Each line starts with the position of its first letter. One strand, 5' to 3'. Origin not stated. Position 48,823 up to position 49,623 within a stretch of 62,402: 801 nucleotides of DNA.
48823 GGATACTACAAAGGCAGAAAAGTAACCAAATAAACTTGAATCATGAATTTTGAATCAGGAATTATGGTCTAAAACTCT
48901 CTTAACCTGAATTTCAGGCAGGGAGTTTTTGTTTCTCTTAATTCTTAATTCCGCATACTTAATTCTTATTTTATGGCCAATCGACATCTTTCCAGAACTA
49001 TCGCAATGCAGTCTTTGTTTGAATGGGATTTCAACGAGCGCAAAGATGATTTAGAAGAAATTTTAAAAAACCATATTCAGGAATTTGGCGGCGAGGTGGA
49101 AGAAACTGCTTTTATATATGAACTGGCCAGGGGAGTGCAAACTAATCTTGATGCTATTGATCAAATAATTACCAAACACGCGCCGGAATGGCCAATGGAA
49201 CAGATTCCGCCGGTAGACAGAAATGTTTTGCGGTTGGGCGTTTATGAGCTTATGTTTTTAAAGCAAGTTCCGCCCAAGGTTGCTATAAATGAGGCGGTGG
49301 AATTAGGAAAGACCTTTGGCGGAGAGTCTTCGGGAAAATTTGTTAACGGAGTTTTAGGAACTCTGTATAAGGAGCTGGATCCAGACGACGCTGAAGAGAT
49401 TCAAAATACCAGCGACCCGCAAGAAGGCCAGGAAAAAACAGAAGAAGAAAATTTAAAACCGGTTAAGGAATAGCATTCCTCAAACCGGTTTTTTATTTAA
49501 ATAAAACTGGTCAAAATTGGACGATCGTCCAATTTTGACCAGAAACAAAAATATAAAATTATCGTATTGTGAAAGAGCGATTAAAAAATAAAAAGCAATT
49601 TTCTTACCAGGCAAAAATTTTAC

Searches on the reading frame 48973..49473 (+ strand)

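Call 71: search_protein_families(library=pfam, proteins=[window:48973-49473:+], max_evalue=0.0001)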
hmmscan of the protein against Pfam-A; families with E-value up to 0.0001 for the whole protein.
window:48973-49473:+ (166 aa): 1 family
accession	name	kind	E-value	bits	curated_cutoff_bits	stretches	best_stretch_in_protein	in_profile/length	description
PF01029.23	NusB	-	1.7e-38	132.5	23.1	1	7-132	3-132/133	NusB family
